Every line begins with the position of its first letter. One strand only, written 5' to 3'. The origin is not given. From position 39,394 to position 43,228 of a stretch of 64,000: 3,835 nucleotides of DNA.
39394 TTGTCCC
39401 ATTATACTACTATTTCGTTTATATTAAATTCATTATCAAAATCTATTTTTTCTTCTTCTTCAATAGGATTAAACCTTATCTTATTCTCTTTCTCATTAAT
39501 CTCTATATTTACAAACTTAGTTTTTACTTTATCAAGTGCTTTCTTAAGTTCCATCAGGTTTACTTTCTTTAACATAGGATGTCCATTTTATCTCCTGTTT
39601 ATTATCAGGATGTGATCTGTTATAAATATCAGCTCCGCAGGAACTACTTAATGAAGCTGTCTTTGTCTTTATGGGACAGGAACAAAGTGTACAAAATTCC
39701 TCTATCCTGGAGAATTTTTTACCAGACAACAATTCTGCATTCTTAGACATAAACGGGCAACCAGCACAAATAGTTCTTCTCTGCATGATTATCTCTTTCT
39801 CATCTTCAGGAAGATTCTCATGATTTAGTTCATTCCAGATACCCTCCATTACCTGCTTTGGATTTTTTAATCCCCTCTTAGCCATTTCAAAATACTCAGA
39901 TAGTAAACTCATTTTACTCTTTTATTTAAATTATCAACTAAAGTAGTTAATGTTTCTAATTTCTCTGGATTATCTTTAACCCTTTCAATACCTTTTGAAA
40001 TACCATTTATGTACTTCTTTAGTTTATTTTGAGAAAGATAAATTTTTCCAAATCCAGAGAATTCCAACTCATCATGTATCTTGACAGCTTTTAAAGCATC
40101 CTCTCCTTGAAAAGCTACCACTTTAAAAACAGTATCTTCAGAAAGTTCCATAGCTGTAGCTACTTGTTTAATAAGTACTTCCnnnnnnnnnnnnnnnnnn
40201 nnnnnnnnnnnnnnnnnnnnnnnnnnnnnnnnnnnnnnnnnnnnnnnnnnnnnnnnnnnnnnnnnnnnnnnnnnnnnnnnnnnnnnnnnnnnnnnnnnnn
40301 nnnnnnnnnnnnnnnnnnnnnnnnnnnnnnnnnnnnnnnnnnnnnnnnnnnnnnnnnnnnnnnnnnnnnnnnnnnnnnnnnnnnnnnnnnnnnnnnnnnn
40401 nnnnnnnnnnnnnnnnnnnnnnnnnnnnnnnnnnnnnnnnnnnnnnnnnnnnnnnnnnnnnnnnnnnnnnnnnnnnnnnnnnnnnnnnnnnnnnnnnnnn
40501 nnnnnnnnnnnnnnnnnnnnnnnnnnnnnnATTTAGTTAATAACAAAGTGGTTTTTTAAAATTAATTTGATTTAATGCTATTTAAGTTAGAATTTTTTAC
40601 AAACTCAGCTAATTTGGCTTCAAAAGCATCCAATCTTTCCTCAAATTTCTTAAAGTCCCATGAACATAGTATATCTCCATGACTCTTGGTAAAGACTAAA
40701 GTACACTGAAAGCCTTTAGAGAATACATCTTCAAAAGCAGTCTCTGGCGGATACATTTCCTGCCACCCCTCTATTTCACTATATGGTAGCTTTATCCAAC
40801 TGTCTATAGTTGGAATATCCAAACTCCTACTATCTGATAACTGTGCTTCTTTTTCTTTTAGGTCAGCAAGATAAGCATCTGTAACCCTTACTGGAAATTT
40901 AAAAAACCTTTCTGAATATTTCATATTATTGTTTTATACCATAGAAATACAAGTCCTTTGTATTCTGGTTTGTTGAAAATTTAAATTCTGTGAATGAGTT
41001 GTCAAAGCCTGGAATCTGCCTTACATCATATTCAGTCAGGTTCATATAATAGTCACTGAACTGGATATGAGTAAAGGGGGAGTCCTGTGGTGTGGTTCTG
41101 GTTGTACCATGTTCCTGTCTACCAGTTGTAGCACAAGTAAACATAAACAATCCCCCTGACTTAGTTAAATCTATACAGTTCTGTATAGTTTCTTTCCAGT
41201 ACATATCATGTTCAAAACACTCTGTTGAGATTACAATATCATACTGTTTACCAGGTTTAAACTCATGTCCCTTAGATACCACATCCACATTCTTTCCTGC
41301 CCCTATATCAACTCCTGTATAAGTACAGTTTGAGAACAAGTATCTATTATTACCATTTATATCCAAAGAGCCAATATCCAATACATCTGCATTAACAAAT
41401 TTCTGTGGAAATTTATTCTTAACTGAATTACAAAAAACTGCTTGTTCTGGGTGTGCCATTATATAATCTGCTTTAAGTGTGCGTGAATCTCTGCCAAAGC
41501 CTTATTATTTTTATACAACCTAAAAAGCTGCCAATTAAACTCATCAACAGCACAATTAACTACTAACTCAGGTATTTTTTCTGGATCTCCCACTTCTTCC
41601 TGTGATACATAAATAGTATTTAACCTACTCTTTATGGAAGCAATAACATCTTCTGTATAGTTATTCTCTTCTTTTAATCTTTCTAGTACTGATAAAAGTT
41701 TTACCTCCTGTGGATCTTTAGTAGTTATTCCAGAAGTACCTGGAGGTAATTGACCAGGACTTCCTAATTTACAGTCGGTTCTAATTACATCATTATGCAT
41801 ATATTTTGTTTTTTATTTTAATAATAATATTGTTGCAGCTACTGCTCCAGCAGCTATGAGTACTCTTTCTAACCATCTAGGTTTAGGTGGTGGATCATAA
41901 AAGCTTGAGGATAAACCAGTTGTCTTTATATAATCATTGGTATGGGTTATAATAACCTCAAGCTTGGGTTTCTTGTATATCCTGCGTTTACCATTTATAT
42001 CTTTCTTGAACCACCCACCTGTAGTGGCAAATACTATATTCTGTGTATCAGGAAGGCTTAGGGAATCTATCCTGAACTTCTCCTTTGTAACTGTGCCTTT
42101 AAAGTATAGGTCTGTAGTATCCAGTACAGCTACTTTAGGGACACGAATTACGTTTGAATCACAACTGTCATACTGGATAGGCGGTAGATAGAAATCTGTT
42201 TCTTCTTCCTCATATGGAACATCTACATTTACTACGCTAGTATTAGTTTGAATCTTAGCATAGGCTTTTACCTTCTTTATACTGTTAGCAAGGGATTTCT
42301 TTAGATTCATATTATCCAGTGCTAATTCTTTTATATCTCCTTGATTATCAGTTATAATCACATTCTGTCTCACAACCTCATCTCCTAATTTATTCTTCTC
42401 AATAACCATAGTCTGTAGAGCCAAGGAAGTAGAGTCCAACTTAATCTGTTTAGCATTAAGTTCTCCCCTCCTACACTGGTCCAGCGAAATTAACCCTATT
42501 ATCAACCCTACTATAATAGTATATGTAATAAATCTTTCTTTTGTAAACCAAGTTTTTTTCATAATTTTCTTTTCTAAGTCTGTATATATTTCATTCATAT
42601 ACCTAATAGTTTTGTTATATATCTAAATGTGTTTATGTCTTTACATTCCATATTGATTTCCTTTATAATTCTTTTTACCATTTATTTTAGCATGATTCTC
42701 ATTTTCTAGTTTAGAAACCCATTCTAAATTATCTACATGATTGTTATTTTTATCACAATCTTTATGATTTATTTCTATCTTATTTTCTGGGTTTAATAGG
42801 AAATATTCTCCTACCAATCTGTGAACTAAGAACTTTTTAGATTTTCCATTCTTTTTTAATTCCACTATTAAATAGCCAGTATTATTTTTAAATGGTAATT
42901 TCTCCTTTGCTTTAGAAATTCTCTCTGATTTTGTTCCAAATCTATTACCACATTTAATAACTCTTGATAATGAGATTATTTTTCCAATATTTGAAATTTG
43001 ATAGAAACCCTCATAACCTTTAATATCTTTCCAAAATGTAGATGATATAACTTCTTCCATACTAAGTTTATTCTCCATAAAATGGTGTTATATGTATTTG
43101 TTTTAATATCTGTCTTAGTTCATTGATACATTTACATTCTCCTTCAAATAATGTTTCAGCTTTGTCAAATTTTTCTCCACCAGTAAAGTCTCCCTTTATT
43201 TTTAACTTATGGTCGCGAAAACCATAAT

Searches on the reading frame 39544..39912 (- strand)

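Call 40: search_protein_families(library=pfam, proteins=[window:39544-39912:-], max_evalue=0.01)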
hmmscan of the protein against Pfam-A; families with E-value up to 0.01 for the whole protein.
window:39544-39912:- (122 aa): 0 families

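Call 95: search_protein_families(library=phrogs, proteins=[window:39544-39912:-], max_evalue=0.01)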
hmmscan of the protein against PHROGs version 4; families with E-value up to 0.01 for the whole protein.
window:39544-39912:- (122 aa): 1 family
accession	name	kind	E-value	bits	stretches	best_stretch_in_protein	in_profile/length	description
phrog_37385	-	unknown function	0.0082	16.8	0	34-46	21-33/47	-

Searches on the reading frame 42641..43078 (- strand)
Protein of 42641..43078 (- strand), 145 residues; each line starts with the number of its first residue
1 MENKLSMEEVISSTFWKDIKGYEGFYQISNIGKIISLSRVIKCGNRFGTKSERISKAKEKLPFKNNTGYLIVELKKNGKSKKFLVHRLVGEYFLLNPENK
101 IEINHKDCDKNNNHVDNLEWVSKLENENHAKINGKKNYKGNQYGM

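Call 40: search_protein_families(library=pfam, proteins=[window:42641-43078:-], max_evalue=0.01)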
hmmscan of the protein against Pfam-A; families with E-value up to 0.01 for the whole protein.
window:42641-43078:- (145 aa): 2 families
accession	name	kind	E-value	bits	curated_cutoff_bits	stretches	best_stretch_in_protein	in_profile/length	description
PF07463.16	NUMOD4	-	5.7e-12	46.1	23.4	1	16-74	3-48/49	NUMOD4 motif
PF13392.12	HNH_3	-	1e-08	35.1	24.8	1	84-127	2-45/46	HNH endonuclease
